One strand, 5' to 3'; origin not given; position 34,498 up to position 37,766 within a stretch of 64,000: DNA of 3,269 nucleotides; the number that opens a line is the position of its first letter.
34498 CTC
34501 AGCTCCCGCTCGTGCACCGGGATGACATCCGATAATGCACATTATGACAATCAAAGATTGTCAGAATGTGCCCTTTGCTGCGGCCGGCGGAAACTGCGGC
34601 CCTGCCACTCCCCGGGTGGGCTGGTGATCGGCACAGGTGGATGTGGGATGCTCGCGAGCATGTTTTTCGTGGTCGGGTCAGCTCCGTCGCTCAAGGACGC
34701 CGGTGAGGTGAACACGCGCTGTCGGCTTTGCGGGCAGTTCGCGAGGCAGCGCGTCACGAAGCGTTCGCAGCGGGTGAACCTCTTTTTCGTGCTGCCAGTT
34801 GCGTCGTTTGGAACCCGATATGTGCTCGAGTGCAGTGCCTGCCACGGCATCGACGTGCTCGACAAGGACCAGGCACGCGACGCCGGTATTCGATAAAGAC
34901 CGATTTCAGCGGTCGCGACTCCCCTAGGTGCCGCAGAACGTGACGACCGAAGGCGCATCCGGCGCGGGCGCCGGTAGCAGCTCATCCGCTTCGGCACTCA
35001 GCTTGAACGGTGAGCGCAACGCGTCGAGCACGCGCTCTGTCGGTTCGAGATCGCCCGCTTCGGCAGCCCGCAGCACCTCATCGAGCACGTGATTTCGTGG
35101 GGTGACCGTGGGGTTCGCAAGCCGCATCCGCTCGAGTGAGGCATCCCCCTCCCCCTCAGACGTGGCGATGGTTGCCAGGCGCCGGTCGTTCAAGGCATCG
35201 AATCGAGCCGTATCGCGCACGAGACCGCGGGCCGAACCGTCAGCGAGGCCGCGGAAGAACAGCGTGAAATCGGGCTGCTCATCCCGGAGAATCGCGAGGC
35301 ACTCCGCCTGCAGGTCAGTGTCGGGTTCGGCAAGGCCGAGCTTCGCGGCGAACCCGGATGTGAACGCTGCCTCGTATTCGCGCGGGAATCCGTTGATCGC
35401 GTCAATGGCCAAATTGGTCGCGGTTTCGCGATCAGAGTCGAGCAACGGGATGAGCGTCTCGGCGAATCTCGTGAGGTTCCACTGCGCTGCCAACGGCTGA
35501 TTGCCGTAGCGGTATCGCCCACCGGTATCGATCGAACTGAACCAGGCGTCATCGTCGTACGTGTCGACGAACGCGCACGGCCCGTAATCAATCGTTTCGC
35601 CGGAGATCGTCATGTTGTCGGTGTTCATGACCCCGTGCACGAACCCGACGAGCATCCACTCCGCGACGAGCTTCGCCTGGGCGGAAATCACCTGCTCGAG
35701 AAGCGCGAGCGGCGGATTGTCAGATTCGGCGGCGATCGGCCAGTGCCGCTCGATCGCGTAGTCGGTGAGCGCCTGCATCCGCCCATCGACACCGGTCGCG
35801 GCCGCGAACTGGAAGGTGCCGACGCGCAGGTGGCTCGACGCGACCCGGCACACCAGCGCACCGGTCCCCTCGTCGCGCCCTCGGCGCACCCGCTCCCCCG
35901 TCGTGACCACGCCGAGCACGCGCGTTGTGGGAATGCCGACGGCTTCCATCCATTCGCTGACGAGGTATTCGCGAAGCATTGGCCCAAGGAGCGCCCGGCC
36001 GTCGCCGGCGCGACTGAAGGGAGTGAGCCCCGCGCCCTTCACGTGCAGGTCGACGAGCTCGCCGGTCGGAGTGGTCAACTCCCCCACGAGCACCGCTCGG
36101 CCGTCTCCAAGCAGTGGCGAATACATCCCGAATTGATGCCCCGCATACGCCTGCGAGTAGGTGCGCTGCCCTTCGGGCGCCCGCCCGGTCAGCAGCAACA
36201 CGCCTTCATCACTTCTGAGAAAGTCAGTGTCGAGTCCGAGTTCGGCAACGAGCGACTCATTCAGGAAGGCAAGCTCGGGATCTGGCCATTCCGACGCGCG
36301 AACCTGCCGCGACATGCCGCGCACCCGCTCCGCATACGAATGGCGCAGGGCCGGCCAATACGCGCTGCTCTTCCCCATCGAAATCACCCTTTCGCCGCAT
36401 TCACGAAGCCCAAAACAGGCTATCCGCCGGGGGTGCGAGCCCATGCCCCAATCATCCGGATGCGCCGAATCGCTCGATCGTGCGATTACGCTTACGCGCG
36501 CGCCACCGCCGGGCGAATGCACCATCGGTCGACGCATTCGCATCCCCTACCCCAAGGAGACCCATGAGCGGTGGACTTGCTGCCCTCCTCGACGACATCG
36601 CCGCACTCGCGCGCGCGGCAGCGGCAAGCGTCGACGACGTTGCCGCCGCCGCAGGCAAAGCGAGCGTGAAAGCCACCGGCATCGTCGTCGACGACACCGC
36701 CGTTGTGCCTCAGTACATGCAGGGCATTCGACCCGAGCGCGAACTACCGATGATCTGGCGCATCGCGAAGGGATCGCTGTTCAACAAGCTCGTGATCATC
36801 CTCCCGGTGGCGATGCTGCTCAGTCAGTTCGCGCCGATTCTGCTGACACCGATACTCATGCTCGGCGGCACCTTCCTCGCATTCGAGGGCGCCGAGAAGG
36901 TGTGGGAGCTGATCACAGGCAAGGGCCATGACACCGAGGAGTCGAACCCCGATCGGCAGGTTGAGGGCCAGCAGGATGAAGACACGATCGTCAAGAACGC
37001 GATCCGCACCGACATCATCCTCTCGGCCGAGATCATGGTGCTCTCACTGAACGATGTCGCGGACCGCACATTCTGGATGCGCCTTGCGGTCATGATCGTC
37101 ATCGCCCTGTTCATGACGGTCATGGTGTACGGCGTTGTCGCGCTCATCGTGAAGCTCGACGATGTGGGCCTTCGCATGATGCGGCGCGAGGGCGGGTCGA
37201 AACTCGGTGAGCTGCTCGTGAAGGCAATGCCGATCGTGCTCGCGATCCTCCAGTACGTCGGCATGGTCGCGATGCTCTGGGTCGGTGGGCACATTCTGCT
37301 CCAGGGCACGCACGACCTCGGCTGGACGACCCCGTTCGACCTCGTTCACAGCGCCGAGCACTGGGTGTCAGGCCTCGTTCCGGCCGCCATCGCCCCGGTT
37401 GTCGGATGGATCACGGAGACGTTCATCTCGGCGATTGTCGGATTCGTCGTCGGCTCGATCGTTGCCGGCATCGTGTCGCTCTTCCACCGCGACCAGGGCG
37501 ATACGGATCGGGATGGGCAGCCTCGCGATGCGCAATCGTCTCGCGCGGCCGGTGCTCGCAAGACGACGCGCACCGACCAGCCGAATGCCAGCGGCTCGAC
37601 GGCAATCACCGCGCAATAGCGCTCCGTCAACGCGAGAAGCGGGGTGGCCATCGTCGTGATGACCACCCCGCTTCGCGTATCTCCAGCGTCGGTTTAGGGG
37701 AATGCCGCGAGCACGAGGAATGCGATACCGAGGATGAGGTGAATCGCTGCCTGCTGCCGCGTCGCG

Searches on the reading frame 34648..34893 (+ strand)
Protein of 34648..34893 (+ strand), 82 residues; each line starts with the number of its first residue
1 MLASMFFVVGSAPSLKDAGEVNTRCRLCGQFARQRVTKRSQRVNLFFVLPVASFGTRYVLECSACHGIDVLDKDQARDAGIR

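Call 10: search_protein_families(library=pfam, proteins=[window:34648-34893:+], max_evalue=0.01)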
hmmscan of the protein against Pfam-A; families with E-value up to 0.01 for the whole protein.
seq(82 aa): 1 family
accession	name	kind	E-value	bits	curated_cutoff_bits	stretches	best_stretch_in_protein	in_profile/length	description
PF17032.10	Zn_ribbon_15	-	0.00016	22.9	28.9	1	24-66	2-44/73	zinc-ribbon family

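Call 11: search_protein_families(library=ncbifam, proteins=[window:34648-34893:+], max_evalue=0.01)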
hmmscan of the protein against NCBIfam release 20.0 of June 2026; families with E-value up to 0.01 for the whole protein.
seq(82 aa): 0 families

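Call 12: find_homologous_proteins(query=window:34648-34893:+, max_evalue=0.001)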
Query seq(82 aa) (82 aa): 1 proteins with E <= 0.001 among 1 candidates.
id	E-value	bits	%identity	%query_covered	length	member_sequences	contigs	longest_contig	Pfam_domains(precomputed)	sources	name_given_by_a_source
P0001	1.3e-44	167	95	100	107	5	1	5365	-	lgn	-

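Call 13: find_encoding_contigs(protein=P0001, flank=10000, max_places=6)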
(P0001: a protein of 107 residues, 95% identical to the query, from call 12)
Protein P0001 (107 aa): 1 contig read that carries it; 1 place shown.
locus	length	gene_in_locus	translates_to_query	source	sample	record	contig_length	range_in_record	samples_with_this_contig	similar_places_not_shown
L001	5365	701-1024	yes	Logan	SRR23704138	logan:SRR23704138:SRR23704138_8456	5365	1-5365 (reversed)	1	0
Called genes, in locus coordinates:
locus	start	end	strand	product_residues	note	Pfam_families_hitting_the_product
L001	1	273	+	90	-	?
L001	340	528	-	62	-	-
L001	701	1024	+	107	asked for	-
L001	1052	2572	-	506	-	PF02696:SelO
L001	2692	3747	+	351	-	PF05661:DUF808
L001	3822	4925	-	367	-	PF01699:Na_Ca_ex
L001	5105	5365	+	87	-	?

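Call 68: search_protein_representatives(protein=window:34648-34893:+)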
Query: 82 residues. Proteins with E-value up to 0.001 (for the whole library): 34; up to 1e-10: 3; up to 1e-30: 1. The best 34 are listed.
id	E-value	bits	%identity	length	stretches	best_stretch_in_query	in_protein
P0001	4.1e-45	166.7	95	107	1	1-82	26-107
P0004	1.4e-20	88.7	57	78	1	5-81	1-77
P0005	2.0e-16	75.5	50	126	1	2-81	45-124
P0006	5.8e-10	55.0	44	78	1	5-66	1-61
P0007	1.1e-07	47.7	37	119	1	5-78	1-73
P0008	2.1e-07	46.9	38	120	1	5-76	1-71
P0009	6.5e-07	45.3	39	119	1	5-77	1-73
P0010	1.5e-06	44.1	41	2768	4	39-66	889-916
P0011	1.9e-06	43.8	41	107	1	3-77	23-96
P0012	2.3e-06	43.6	42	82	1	13-77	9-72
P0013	3.6e-06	42.9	44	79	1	7-66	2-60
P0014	3.8e-06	42.9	34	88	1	5-78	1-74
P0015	4.3e-06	42.7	33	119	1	5-78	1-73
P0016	1.0e-05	41.5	42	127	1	14-78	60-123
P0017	1.3e-05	41.1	40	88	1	5-78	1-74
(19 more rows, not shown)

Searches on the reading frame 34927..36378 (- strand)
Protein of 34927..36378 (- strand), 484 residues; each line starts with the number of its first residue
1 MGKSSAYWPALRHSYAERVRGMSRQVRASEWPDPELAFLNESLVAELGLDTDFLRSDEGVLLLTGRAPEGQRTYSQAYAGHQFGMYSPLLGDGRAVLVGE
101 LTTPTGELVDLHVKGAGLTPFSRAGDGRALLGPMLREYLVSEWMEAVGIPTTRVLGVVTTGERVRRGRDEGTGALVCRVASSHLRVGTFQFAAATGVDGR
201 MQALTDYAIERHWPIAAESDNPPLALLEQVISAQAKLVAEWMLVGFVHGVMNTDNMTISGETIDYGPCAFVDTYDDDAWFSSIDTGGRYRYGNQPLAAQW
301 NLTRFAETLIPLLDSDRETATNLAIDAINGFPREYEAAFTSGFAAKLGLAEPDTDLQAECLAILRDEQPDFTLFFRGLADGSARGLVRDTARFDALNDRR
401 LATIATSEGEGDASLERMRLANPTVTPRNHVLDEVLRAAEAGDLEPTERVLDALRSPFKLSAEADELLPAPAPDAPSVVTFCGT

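Call 10: search_protein_families(library=pfam, proteins=[window:34927-36378:-], max_evalue=0.01)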
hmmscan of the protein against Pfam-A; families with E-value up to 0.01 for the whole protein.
seq(484 aa): 1 family
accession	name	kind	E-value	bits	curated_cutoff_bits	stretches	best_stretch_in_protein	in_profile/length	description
PF02696.19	SelO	-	1.3e-100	337.8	22.8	1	20-453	16-464/466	Protein adenylyltransferase SelO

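Call 11: search_protein_families(library=ncbifam, proteins=[window:34927-36378:-], max_evalue=0.01)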
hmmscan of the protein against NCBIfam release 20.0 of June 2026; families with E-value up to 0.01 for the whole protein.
seq(484 aa): 3 families
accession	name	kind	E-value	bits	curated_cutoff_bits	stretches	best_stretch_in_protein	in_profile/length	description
NF000658.1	PRK00029.1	subfamily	1.1e-139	466.5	431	1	13-458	5-461/462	YdiU family protein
NF045949.1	PrtAdtaseSelOPseudom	equivalog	1.3e-95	321.1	850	1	22-470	20-473/487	protein adenylyltransferase SelO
NF040880.1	adnlytase_SelO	equivalog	4.9e-90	302.5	900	1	36-459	30-457/480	protein adenylyltransferase SelO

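Call 14: find_related_loci(query=window:34927-36378:-, collection=genome_contigs, flank=6000)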
Query seq(484 aa) (484 aa) in genome_contigs; peptide patterns used: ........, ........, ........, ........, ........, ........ (x = any residue, [..] = any of these).
600 stretches matched a pattern (row limit reached: there are more); 593 encode a relative of the query (tblastn E <= 1e-3); the best 80 are kept; 80 distinct loci.
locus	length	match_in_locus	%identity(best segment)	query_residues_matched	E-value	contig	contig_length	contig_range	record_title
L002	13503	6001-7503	53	11-484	6e-154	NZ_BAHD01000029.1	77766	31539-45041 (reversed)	Kineosphaera limosa NBRC 100340, whole genome shotgun sequence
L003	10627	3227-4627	54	14-484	5e-152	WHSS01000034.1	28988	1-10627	MAG: Actinophytocola sp. isolate Dino_bin13 k141_160674_length_28988_cov_59.7913, whole genome shotgun sequence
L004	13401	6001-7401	54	14-484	1e-151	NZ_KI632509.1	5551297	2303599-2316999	Haloechinothrix halophila YIM 93223 AmyhaDRAFT_Scaffold1.1, whole genome shotgun sequence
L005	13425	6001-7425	55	14-484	1e-149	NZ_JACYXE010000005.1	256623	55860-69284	Agilicoccus flavus strain SYSU M44304 NODE_5_length_256623_cov_108.380328, whole genome shotgun sequence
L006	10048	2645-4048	53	14-484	4e-147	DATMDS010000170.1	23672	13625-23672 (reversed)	MAG TPA_asm: Pseudonocardia sp. isolate SMAG_U13414 k141_935652, whole genome shotgun sequence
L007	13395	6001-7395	53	27-484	2e-145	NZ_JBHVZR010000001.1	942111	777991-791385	Pseudarthrobacter sp. NPDC058329 NPDC058329_T37_A9.ctg-0001, whole genome shotgun sequence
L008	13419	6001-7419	52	15-484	5e-144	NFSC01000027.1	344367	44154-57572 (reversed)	Arthrobacter agilis strain 4041 Contig27, whole genome shotgun sequence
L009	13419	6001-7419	52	15-484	4e-144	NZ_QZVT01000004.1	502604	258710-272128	Arthrobacter cheniae strain Hz2 scaffold1, whole genome shotgun sequence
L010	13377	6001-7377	53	27-484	2e-143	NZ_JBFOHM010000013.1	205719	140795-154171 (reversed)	Arthrobacter sp. HS15c contig13, whole genome shotgun sequence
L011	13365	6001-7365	55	34-484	2e-143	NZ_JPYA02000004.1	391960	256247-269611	Geobacillus icigianus strain G1w1 4, whole genome shotgun sequence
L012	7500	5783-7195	52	11-484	2e-143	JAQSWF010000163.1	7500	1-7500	MAG: Pseudonocardia sp. isolate C_No_T20_C_bin.45 scaffold_9585, whole genome shotgun sequence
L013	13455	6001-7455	52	3-484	6e-143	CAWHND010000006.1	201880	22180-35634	MAG: uncultured Actinomycetota bacterium isolate MFD02581.bin.2.206 genome assembly, contig: contig_27763, whole genome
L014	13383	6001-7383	55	27-484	1e-141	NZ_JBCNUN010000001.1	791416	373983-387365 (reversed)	Microbacterium rhizophilus strain GXG1230 GXG1230, whole genome shotgun sequence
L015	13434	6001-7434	51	10-484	2e-141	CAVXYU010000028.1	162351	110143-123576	MAG: uncultured Actinomycetota bacterium isolate MFD08821.bin.2.25 genome assembly, contig: contig_42842, whole genome s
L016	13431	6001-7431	53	11-484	8e-141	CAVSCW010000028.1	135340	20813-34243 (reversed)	MAG: uncultured Actinomycetota bacterium isolate MFD02581.bin.2.132 genome assembly, contig: contig_49188, whole genome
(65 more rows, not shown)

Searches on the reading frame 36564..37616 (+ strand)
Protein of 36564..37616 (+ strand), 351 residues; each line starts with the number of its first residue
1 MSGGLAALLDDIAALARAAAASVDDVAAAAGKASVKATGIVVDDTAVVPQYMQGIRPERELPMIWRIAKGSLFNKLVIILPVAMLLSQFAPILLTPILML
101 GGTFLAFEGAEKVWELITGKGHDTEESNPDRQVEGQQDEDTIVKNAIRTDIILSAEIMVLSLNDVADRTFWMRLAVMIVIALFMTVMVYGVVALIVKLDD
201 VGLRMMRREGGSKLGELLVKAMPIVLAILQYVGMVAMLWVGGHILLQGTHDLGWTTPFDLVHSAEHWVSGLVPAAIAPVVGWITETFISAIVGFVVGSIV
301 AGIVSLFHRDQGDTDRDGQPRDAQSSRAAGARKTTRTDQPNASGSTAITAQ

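Call 10: search_protein_families(library=pfam, proteins=[window:36564-37616:+], max_evalue=0.01)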
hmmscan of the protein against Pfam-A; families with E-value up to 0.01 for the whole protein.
seq(351 aa): 1 family
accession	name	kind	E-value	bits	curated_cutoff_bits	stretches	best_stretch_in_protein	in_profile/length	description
PF05661.17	DUF808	-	3.5e-121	404.4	28.4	1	4-301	2-300/302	Protein of unknown function (DUF808)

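Call 11: search_protein_families(library=ncbifam, proteins=[window:36564-37616:+], max_evalue=0.01)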
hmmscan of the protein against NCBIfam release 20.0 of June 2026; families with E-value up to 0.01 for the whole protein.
seq(351 aa): 2 families
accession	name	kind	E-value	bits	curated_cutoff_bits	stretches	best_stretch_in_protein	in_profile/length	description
NF007476.0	PRK10062.1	equivalog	8.4e-56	189.5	475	1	5-307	6-295/303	hypothetical protein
NF008201.0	PRK10958.1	equivalog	0.0019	17.8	165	0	218-249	68-99/212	leucine efflux protein LeuE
